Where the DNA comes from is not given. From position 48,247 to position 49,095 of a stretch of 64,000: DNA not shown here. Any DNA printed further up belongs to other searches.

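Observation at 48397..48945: Orphan formaldehyde-activating-enzyme (Fae) family gene on the minus strand, compositionally distinct, in an otherwise heterotroph-like core region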

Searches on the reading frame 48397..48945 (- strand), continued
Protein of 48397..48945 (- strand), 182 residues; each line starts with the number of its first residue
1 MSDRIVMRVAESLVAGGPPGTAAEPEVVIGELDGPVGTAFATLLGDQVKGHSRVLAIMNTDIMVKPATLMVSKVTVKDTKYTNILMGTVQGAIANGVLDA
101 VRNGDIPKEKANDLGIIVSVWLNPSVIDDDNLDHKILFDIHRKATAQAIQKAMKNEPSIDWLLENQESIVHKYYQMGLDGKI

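Call 83: find_homologous_proteins(query=L070:10001-10546:+, max_evalue=1e-60)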
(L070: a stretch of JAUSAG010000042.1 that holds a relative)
Query L070:10001-10546:+ (182 aa): 5265 proteins with E <= 1e-60 among 6128 candidates; the best 120 are listed.
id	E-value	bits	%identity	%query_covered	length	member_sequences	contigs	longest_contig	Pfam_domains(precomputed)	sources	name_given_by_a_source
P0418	3.0e-108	378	95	100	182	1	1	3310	PF08714.18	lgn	-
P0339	5.4e-106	370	93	100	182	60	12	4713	PF08714.18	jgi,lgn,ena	jgi:5,6,7,8-tetrahydromethanopterin hydro-lyase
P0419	1.5e-105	369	93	100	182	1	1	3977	PF08714.18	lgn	-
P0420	1.7e-105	369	93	100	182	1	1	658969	PF08714.18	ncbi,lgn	-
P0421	2.5e-105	368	94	100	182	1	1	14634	PF08714.18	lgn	-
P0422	3.2e-105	368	94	100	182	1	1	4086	PF08714.18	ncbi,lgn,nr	ncbi:MAG: formaldehyde-activating enzyme [Methylophilaceae bacterium]|nr:formaldehyde-activating enz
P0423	6.3e-105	367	93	100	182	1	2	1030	PF08714.18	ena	-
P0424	8.9e-105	366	93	100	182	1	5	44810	PF08714.18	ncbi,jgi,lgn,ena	jgi:5,6,7,8-tetrahydromethanopterin hydro-lyase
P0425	1.5e-104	366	92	100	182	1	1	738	PF08714.18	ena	-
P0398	2.2e-104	365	92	100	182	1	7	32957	PF08714.18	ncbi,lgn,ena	-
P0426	3.0e-104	365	92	100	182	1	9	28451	PF08714.18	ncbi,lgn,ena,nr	ncbi:MAG TPA: formaldehyde-activating enzyme [Methylophilaceae bacterium]|nr:formaldehyde-activating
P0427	3.2e-104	364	92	100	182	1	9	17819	PF08714.18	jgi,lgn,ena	jgi:formaldehyde-activating enzyme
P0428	4.2e-104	364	92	100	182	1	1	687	PF08714.18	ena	-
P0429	5.6e-104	364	92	100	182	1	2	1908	PF08714.18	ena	-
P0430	5.7e-104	364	92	100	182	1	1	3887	PF08714.18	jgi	jgi:formaldehyde-activating enzyme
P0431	6.0e-104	364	93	100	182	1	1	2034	PF08714.18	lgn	-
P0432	7.9e-104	363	92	100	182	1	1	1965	PF08714.18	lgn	-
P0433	8.1e-104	363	92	100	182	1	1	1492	PF08714.18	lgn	-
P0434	8.4e-104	363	92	100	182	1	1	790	PF08714.18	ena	-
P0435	8.5e-104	363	92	100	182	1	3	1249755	PF08714.18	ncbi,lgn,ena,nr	ncbi:5,6,7,8-tetrahydromethanopterin hydro-lyase [Methylophilaceae bacterium]|nr:5,6,7,8-tetrahydrom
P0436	1.1e-103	363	92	100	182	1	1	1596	PF08714.18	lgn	-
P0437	1.1e-103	363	91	100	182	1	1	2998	PF08714.18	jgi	jgi:5,6,7,8-tetrahydromethanopterin hydro-lyase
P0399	1.1e-103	363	92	100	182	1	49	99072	PF08714.18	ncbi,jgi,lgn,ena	jgi:5,6,7,8-tetrahydromethanopterin hydro-lyase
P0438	1.1e-103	363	92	100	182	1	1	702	PF08714.18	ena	-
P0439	1.2e-103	363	92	100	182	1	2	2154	PF08714.18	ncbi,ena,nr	ncbi:MAG TPA: formaldehyde-activating enzyme [Methylophilaceae bacterium]|nr:formaldehyde-activating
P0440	1.5e-103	362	92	100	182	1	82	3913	PF08714.18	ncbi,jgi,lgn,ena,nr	ncbi:MAG TPA: formaldehyde-activating enzyme [Methylophilaceae bacterium]|nr:formaldehyde-activating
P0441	1.5e-103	362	92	100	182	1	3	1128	PF08714.18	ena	-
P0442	1.6e-103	362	91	100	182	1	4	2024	PF08714.18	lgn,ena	-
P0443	1.9e-103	362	91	100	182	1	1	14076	PF08714.18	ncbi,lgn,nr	ncbi:MAG TPA: formaldehyde-activating enzyme [Methylophilaceae bacterium]|nr:formaldehyde-activating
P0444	2.1e-103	362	91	100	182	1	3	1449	PF08714.18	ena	-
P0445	2.8e-103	361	91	100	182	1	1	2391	PF08714.18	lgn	-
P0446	2.9e-103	361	92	100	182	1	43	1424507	PF08714.18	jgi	jgi:5,6,7,8-tetrahydromethanopterin hydro-lyase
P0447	3.6e-103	361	91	100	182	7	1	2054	PF08714.18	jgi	jgi:formaldehyde-activating enzyme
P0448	3.7e-103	361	91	100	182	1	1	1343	PF08714.18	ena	-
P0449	3.9e-103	361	91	100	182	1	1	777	PF08714.18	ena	-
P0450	3.9e-103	361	91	100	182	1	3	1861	PF08714.18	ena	-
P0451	4.0e-103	361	91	100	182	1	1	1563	PF08714.18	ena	-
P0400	4.5e-103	361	92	100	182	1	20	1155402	PF08714.18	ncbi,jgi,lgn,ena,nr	ncbi:MAG: formaldehyde-activating enzyme [Betaproteobacteria bacterium HGW-Betaproteobacteria-2]|jgi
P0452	5.5e-103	360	91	100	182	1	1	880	PF08714.18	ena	-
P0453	5.7e-103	360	92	100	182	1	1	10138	PF08714.18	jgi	jgi:5,6,7,8-tetrahydromethanopterin hydro-lyase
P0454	5.8e-103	360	92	100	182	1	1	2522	PF08714.18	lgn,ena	-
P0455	5.8e-103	360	92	100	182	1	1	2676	PF08714.18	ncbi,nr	ncbi:MAG: formaldehyde-activating enzyme [Nitrosomonadales bacterium]|nr:formaldehyde-activating enz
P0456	6.1e-103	360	90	100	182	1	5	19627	PF08714.18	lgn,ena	-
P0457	6.3e-103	360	91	100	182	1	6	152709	PF08714.18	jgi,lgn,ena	jgi:formaldehyde-activating enzyme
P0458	6.7e-103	360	89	100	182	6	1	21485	PF08714.18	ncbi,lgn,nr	ncbi:MAG: formaldehyde-activating enzyme [Gammaproteobacteria bacterium]|nr:formaldehyde-activating 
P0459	7.6e-103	360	92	100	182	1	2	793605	PF08714.18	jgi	jgi:5,6,7,8-tetrahydromethanopterin hydro-lyase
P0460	9.0e-103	360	91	100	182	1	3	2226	PF08714.18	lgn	-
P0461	9.1e-103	360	88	100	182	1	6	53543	PF08714.18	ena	-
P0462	1.1e-102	359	90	100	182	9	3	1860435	PF08714.18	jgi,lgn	-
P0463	1.3e-102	359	91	100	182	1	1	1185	PF08714.18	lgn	-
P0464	1.3e-102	359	88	100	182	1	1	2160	PF08714.18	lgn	-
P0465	1.4e-102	359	90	100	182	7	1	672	PF08714.18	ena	-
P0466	1.6e-102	359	90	100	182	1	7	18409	PF08714.18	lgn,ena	-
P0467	1.8e-102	359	91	100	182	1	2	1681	PF08714.18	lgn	-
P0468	2.1e-102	359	91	100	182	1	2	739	PF08714.18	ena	-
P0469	2.3e-102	358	91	100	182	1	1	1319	PF08714.18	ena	-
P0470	2.5e-102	358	91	100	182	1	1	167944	PF08714.18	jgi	jgi:5,6,7,8-tetrahydromethanopterin hydro-lyase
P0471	2.5e-102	358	88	100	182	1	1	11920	PF08714.18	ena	-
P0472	2.7e-102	358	89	100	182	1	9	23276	PF08714.18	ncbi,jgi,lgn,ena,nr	ncbi:MAG: formaldehyde-activating enzyme [Methylophilaceae bacterium]|nr:formaldehyde-activating enz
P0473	2.7e-102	358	89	100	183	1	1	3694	PF08714.18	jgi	-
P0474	2.8e-102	358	90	100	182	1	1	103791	PF08714.18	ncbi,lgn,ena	ncbi:MAG: formaldehyde-activating enzyme [Methylophilaceae bacterium]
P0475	3.1e-102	358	91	100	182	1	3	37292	PF08714.18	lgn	-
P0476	3.6e-102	358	90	100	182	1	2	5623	PF08714.18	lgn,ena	-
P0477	3.7e-102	358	90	100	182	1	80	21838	PF08714.18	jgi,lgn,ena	-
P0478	4.5e-102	357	88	100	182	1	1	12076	PF08714.18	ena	-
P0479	4.5e-102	357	88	100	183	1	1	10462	PF08714.18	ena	-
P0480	4.6e-102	357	90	100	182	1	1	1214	PF08714.18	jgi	jgi:formaldehyde-activating enzyme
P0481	4.9e-102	357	90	100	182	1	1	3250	PF08714.18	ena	-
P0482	4.9e-102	357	90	100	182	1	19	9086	PF08714.18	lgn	-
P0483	5.0e-102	357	89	100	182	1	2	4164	PF08714.18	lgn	-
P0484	6.8e-102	357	91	100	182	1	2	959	PF08714.18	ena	-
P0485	8.1e-102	357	90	100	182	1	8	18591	PF08714.18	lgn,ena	-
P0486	1.0e-101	356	90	100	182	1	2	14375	PF08714.18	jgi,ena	jgi:formaldehyde-activating enzyme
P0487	1.0e-101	356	90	100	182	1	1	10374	PF08714.18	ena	-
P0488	1.0e-101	356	90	100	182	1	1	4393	PF08714.18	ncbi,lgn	-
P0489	1.2e-101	356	90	100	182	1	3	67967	PF08714.18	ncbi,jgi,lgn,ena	jgi:5,6,7,8-tetrahydromethanopterin hydro-lyase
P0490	1.3e-101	356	91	100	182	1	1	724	PF08714.18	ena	-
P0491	1.4e-101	356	90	100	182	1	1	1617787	PF08714.18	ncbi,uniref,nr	ncbi:formaldehyde-activating enzyme [Methylovorus sp. MM2]|uniref:formaldehyde-activating enzyme n=1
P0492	1.8e-101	356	89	100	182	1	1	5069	PF08714.18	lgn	-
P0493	1.9e-101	355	90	100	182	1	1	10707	PF08714.18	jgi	jgi:5,6,7,8-tetrahydromethanopterin hydro-lyase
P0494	2.0e-101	355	90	100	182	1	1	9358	PF08714.18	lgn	-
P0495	2.3e-101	355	90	100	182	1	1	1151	PF08714.18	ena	-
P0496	2.5e-101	355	91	100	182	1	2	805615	PF08714.18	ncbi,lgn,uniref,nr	ncbi:formaldehyde-activating enzyme [Methylobacillus gramineus]|uniref:formaldehyde-activating enzym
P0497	3.6e-101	355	93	97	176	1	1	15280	PF08714.18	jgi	jgi:formaldehyde-activating enzyme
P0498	4.7e-101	354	90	100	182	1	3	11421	PF08714.18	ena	-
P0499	4.8e-101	354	89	99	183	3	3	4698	PF08714.18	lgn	-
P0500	4.8e-101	354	93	97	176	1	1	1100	PF08714.18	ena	-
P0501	4.9e-101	354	90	100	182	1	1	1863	PF08714.18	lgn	-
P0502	6.0e-101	354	87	100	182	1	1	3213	PF08714.18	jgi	jgi:5,6,7,8-tetrahydromethanopterin hydro-lyase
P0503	6.1e-101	354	88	100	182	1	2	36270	PF08714.18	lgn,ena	-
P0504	6.6e-101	354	90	100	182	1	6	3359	PF08714.18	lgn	-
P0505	7.1e-101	354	89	100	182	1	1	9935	PF08714.18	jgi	-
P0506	7.5e-101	354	89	98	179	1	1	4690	PF08714.18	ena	-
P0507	7.8e-101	353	88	100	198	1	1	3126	PF08714.18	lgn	-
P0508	8.5e-101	353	90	100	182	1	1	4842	PF08714.18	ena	-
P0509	8.9e-101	353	90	100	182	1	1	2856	PF08714.18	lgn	-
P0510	9.0e-101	353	88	100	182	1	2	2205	PF08714.18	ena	-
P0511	1.1e-100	353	90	100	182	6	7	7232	PF08714.18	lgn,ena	-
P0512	1.1e-100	353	86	100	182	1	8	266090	PF08714.18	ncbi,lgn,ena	-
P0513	1.2e-100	353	88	100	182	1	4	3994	PF08714.18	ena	-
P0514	1.4e-100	353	86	100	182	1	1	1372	PF08714.18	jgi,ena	-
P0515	1.5e-100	353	86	100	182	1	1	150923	PF08714.18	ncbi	-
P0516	1.7e-100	352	89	100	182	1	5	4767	PF08714.18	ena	-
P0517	2.1e-100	352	87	100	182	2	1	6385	PF08714.18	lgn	-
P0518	2.2e-100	352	87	100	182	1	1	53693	PF08714.18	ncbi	ncbi:MAG: formaldehyde-activating enzyme [Methylophilaceae bacterium]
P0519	2.2e-100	352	88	100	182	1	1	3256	PF08714.18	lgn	-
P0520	2.4e-100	352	86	100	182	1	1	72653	PF08714.18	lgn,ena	-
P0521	2.9e-100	352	90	100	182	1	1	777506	PF08714.18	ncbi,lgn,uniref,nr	ncbi:formaldehyde-activating enzyme [Methylobacillus caricis]|uniref:formaldehyde-activating enzyme 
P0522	2.9e-100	352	87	100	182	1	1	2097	PF08714.18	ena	-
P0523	3.1e-100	352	86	100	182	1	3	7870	PF08714.18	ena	-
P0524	3.9e-100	351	86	100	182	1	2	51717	PF08714.18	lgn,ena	-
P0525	4.7e-100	351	85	100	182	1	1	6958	PF08714.18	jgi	-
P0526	5.1e-100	351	88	100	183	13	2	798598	PF08714.18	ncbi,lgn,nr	ncbi:MAG: formaldehyde-activating enzyme [Methylophilus sp.]|nr:formaldehyde-activating enzyme [Meth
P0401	5.8e-100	351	88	100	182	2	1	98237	PF08714.18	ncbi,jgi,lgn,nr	ncbi:MAG: formaldehyde-activating enzyme [Methylobacillus sp.]|jgi:formaldehyde-activating enzyme|nr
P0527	6.0e-100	351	89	100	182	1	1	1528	PF08714.18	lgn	-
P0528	6.2e-100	351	88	100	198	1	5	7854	PF08714.18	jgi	jgi:5,6,7,8-tetrahydromethanopterin hydro-lyase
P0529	6.2e-100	351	88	100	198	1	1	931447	PF08714.18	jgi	jgi:5,6,7,8-tetrahydromethanopterin hydro-lyase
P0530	7.5e-100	350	88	100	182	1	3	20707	PF08714.18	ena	-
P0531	7.9e-100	350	88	100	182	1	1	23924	PF08714.18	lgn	-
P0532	8.9e-100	350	86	100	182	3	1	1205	PF08714.18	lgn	-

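Call 84: find_encoding_contigs(protein=P0435, flank=6000, max_places=3)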
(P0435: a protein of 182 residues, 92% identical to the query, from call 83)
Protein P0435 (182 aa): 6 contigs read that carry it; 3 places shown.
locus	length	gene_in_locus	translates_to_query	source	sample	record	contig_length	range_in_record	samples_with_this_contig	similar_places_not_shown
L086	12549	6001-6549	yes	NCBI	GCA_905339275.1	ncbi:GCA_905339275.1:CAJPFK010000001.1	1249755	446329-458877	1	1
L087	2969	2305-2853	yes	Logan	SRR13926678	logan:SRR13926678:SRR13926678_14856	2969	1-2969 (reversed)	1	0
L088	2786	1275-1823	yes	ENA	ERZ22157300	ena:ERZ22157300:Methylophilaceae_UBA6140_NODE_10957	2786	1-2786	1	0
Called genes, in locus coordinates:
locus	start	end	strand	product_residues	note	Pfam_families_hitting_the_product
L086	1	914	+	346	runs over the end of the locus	PF11927:HODM_asu-like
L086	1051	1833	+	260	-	PF09694:Gcw_chp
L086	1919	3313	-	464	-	PF13188:PAS_8 (faint), PF13426:PAS_9 (weak), PF14598:PAS_11 (faint), PF00989:PAS, PF08448:PAS_4 (weak), PF13426:PAS_9, PF08447:PAS_3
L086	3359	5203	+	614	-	PF07730:HisKA_3, PF02518:HATPase_c (weak)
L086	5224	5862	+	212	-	PF00072:Response_reg, PF00196:GerE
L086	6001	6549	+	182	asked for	PF08714:Fae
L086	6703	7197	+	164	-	PF05962:HutD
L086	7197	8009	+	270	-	PF05013:FGase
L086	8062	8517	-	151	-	PF00583:Acetyltransf_1, PF13673:Acetyltransf_10 (weak), PF13508:Acetyltransf_7, PF24553:Rv0428c_C (weak)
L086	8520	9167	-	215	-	PF12844:HTH_19, PF13560:HTH_31, PF01381:HTH_3, PF04545:Sigma70_r4 (faint), PF13443:HTH_26, PF02311:AraC_binding (weak), PF07883:Cupin_2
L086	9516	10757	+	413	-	PF01946:Thi4 (faint), PF01266:DAO, PF13738:Pyr_redox_3 (faint)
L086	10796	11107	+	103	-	PF04267:SoxD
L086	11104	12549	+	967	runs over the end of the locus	PF13510:Fer2_4, PF00890:FAD_binding_2 (weak), PF07992:Pyr_redox_2, PF12831:FAD_oxidored, PF13450:NAD_binding_8 (weak), PF17806:SO_alpha_A3, PF01571:GCV_T, PF08669:GCV_T_C, +6 more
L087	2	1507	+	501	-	?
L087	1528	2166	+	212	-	PF00072:Response_reg, PF00196:GerE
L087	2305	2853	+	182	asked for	PF08714:Fae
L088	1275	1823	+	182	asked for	PF08714:Fae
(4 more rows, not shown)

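Call 85: find_encoding_contigs(protein=P0446, flank=6000, max_places=3)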
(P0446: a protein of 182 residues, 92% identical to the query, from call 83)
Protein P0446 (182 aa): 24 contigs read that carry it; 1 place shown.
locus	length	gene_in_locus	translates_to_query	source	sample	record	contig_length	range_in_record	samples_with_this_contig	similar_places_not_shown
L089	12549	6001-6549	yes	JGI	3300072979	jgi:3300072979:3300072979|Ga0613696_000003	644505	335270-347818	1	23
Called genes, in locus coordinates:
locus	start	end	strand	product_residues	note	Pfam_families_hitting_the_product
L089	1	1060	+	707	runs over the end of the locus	PF13432:TPR_16, PF14559:TPR_19, PF13414:TPR_11, PF13414:TPR_11, PF13424:TPR_12, PF13432:TPR_16, PF00515:TPR_1, PF07719:TPR_2, +31 more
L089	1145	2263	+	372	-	PF00437:T2SSE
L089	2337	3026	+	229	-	-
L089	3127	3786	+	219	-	PF13441:Gly-zipper_YMGG, PF00691:OmpA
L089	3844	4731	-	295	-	PF00892:EamA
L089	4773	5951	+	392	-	PF00155:Aminotran_1_2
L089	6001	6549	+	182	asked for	PF08714:Fae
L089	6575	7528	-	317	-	PF01715:IPPT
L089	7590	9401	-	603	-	PF02518:HATPase_c (weak), PF13589:HATPase_c_3, PF01119:DNA_mis_repair, PF08676:MutL_C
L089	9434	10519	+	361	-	PF04391:DUF533, PF05099:TerB (weak)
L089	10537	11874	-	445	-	PF11741:AMIN, PF01520:Amidase_3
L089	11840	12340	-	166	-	PF02367:TsaE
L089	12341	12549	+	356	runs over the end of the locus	PF08331:QueG_DUF1730, PF13484:Fer4_16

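Call 88: search_protein_families(library=pfam, proteins=[L077:3938-5359:+, L077:5425-6195:+, L077:6611-7987:-, L077:8154-8510:-, L077:9248-10078:+, L077:10155-10802:+, L077:10808-11305:+, L077:11302-12396:+, L077:12411-13040:+, L077:13044-15305:+], max_evalue=0.00001)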
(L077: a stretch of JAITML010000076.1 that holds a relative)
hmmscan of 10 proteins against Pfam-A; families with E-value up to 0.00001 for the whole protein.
L077:3938-5359:+ (473 aa): 0 families

L077:5425-6195:+ (256 aa): 0 families

L077:6611-7987:- (458 aa): 3 families
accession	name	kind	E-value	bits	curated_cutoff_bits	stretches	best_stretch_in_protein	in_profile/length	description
PF12626.12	PolyA_pol_arg_C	-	5.1e-43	146.3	22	1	328-443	2-118/119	Polymerase A arginine-rich C-terminus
PF01743.26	PolyA_pol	-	4.1e-35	121.3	23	1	59-187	1-126/126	Poly A polymerase head domain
PF12627.12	PolyA_pol_RNAbd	-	1.4e-18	66.8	22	1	214-274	1-61/64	Probable RNA and SrmB- binding site of polymerase A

L077:8154-8510:- (118 aa): 1 family
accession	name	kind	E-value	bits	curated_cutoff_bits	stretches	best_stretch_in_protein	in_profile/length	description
PF06249.18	EutQ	-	1.1e-08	35.5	21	1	37-107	72-139/152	Ethanolamine utilisation protein EutQ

L077:9248-10078:+ (276 aa): 1 family
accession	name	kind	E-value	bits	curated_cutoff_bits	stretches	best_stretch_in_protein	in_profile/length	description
PF05013.17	FGase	-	7e-75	252.4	28.9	1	16-233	2-219/219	N-formylglutamate amidohydrolase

L077:10155-10802:+ (215 aa): 2 families
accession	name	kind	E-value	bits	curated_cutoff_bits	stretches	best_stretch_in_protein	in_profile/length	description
PF12019.13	GspH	-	1.2e-10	42.3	21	1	69-182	4-92/108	Type II transport protein GspH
PF07963.17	N_methyl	-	6.1e-07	29.2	21.2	1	29-51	5-27/27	Prokaryotic N-terminal methylation motif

L077:10808-11305:+ (165 aa): 1 family
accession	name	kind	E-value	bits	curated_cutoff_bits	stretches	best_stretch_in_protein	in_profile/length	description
PF07963.17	N_methyl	-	4e-07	29.8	21.2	1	15-40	1-26/27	Prokaryotic N-terminal methylation motif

L077:11302-12396:+ (364 aa): 2 families
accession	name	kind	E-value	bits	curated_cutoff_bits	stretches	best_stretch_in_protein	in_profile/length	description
PF16074.10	PilW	-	3.4e-20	72.8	26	1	231-361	2-124/124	Type IV Pilus-assembly protein W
PF07963.17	N_methyl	-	3.8e-06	26.7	21.2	1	9-34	1-26/27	Prokaryotic N-terminal methylation motif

L077:12411-13040:+ (209 aa): 2 families
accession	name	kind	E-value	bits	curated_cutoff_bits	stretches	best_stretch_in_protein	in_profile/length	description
PF13681.11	PilX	-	4.1e-12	46.8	27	1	97-208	2-88/89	Type IV pilus assembly protein PilX C-term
PF14341.11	PilX_N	-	3.6e-11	43.3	25.5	1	14-63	2-51/51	PilX N-terminal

L077:13044-15305:+ (753 aa): 1 family
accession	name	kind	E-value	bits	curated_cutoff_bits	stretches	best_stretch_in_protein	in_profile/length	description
PF05567.17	T4P_PilY1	-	1.2e-72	245.5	28.1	1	215-596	1-376/411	PilY1 beta-propeller domain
